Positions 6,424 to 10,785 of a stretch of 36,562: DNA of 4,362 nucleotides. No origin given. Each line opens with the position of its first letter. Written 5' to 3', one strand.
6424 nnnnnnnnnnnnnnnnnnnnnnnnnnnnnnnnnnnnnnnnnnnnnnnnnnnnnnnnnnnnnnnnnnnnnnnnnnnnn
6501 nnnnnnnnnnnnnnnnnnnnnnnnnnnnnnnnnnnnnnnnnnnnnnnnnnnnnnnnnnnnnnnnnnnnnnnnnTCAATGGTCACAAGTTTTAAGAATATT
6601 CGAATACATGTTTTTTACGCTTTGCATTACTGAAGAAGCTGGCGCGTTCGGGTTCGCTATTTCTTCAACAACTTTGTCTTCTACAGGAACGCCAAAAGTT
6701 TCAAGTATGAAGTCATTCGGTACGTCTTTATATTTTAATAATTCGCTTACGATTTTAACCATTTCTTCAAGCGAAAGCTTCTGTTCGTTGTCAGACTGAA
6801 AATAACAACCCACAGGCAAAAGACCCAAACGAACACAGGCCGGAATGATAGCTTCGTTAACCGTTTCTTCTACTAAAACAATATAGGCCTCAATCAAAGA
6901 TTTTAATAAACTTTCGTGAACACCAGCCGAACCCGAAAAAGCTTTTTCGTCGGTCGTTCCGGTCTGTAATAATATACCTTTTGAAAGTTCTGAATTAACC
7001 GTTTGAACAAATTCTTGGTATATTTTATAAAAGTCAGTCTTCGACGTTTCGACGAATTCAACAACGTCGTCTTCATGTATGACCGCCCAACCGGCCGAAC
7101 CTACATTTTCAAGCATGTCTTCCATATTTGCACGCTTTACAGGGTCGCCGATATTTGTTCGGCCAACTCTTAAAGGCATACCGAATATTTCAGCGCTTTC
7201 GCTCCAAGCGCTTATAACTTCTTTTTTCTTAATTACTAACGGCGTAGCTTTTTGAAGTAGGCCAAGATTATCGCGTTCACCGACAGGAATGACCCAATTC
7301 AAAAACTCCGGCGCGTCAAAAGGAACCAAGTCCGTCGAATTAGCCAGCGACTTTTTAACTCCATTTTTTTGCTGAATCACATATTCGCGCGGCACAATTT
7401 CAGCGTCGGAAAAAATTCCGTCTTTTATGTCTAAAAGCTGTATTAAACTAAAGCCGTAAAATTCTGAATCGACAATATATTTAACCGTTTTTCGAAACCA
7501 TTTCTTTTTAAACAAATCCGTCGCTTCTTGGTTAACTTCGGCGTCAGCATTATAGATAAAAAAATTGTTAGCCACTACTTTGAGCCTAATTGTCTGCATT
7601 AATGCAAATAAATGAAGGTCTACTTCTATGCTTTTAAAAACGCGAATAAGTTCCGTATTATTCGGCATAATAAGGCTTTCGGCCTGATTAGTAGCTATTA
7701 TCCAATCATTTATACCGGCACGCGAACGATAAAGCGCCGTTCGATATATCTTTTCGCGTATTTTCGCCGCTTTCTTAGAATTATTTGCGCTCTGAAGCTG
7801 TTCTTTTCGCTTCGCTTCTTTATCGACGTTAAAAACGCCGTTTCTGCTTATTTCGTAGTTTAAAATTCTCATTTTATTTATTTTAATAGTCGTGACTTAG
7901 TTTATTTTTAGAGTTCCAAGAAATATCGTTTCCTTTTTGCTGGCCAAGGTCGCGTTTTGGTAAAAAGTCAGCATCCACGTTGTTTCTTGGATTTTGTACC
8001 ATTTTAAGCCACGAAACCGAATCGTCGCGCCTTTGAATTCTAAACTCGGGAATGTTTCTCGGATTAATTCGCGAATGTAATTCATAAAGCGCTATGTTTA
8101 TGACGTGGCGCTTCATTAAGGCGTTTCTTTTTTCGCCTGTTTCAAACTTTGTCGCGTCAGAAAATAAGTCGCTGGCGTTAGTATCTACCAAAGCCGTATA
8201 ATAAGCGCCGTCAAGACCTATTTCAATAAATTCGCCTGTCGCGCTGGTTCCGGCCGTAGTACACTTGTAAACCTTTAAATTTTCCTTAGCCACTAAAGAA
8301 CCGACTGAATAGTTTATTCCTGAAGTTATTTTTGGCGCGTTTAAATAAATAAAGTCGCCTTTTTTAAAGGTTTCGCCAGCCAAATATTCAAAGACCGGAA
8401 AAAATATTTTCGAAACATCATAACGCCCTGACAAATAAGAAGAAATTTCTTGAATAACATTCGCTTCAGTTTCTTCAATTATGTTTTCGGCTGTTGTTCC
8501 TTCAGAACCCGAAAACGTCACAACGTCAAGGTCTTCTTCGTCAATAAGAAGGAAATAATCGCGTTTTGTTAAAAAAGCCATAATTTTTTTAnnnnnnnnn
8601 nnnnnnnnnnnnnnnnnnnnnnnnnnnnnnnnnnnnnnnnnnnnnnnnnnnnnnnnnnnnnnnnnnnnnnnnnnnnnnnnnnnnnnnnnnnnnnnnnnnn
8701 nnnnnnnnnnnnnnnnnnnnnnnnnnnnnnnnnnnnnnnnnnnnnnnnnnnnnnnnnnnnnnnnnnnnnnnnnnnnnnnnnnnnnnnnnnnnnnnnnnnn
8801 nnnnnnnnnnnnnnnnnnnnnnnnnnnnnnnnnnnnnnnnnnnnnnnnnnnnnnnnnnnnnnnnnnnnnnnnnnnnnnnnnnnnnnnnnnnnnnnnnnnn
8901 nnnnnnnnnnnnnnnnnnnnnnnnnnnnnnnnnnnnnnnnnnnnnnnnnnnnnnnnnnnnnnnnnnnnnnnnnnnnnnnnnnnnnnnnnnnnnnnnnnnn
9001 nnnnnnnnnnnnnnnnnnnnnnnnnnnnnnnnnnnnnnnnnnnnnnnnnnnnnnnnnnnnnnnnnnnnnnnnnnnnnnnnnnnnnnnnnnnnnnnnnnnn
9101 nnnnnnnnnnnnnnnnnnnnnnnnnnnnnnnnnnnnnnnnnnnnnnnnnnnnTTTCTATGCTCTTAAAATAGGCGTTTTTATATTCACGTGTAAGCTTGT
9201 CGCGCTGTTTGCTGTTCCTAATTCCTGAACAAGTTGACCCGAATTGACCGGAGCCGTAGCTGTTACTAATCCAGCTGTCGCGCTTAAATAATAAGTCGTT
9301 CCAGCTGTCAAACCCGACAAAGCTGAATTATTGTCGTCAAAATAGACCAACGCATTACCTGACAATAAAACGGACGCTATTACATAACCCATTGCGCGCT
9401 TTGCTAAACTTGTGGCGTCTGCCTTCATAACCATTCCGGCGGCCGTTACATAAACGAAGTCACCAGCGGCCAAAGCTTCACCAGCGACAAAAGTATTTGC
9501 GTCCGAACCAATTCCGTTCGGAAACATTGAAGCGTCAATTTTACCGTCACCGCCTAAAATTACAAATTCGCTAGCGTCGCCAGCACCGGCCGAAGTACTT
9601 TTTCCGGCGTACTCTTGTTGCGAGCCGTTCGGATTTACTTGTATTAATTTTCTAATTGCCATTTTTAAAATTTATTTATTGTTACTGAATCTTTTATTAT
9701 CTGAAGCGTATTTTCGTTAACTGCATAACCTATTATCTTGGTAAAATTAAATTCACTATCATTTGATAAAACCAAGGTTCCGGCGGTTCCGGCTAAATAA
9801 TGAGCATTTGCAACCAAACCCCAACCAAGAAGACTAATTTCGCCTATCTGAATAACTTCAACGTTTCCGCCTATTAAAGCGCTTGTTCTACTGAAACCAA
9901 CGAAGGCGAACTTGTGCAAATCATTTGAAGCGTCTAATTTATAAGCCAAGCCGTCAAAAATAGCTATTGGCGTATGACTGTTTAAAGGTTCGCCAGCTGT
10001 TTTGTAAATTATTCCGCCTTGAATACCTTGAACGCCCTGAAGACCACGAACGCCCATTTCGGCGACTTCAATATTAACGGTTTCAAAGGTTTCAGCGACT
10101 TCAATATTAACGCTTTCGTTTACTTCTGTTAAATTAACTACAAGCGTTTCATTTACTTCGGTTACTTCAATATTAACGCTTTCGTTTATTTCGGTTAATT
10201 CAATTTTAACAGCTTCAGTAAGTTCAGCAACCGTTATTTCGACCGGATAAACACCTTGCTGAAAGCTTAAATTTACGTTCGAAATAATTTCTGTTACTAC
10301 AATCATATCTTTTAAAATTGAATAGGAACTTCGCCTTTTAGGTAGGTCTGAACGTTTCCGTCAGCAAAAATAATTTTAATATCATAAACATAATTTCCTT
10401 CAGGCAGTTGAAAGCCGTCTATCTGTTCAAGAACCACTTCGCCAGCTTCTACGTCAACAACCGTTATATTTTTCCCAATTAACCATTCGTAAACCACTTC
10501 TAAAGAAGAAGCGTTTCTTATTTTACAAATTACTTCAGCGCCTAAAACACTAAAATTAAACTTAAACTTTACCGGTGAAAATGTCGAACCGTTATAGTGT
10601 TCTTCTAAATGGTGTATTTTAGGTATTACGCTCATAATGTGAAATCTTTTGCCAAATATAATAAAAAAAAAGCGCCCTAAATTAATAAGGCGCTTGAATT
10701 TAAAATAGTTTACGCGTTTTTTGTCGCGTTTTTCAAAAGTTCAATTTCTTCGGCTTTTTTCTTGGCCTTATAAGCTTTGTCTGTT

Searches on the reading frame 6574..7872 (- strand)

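Call 5: search_protein_families(library=pfam, proteins=[window:6574-7872:-], max_evalue=0.1)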
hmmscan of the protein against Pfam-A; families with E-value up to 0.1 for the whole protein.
window:6574-7872:- (432 aa): 2 families
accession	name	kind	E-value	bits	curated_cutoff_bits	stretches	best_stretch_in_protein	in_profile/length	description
PF06074.18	Portal_Mu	-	9.6e-64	216.3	23.9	1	77-395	2-336/336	Portal protein of Mu bacteriophage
PF06315.17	AceK_kinase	-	0.02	14.8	29.3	1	316-402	74-163/256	Isocitrate dehydrogenase kinase/phosphatase (AceK) kinase domain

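Call 6: search_protein_families(library=phrogs, proteins=[window:6574-7872:-], max_evalue=0.1)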
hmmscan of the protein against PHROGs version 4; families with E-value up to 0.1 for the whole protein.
window:6574-7872:- (432 aa): 4 families
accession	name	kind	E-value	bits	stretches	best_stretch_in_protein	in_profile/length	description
phrog_113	-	head and packaging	2.8e-37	129.5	1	36-412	35-427/1272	portal protein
phrog_35074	-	unknown function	5e-31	108.4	1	54-411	27-374/890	-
phrog_10231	-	unknown function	0.00015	22.3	1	268-345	5-80/256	-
phrog_25139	-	unknown function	0.041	15.1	0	208-277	26-96/108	-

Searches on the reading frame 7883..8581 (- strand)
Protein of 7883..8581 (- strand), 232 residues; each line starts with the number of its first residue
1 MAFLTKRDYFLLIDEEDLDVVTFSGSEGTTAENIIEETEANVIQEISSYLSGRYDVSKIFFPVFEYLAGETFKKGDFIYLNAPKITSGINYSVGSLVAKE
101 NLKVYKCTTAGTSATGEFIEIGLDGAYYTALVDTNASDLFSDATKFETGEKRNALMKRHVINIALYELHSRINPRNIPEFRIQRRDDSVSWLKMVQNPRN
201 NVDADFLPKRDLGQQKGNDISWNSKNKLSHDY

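Call 5: search_protein_families(library=pfam, proteins=[window:7883-8581:-], max_evalue=0.1)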
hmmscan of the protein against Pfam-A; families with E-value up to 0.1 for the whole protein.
window:7883-8581:- (232 aa): 1 family
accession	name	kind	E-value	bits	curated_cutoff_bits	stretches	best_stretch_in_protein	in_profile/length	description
PF07030.17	Phage_Mu_Gp36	-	2.8e-09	37.6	24.7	2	153-199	60-102/124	Bacteriophage Mu, Gp36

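Call 6: search_protein_families(library=phrogs, proteins=[window:7883-8581:-], max_evalue=0.1)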
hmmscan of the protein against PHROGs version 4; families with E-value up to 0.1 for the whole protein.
window:7883-8581:- (232 aa): 1 family
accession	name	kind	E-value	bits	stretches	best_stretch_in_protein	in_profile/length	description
phrog_195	-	connector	5e-12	46.7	2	151-197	221-266/386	head-tail adaptor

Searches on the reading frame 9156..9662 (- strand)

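Call 61: search_protein_families(library=phrogs, proteins=[window:9156-9662:-], max_evalue=0.001)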
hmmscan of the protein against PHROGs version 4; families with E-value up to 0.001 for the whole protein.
window:9156-9662:- (168 aa): 2 families
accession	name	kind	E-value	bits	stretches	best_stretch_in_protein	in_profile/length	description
phrog_4368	-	unknown function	7.4e-16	58.3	1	27-166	98-237/840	-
phrog_12121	-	unknown function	2.3e-05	25.4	1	72-162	73-158/165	-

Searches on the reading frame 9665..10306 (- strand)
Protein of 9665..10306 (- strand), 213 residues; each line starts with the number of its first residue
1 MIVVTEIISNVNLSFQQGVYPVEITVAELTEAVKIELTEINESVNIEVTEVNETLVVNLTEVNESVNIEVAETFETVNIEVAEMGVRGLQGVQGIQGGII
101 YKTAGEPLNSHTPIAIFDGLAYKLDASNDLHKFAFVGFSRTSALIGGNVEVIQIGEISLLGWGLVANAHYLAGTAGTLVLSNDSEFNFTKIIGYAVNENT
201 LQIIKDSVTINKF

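Call 61: search_protein_families(library=phrogs, proteins=[window:9665-10306:-], max_evalue=0.001)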
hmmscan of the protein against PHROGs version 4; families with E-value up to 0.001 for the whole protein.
window:9665-10306:- (213 aa): 1 family
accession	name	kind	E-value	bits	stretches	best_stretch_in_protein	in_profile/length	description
phrog_4368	-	unknown function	7.6e-12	45.1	1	36-203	63-230/840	-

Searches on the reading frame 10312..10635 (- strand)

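Call 61: search_protein_families(library=phrogs, proteins=[window:10312-10635:-], max_evalue=0.001)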
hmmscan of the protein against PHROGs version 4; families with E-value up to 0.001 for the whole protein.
window:10312-10635:- (107 aa): 1 family
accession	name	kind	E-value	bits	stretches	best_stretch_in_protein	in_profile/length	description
phrog_1084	-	unknown function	2e-07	32.1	1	27-106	32-111/123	unknown function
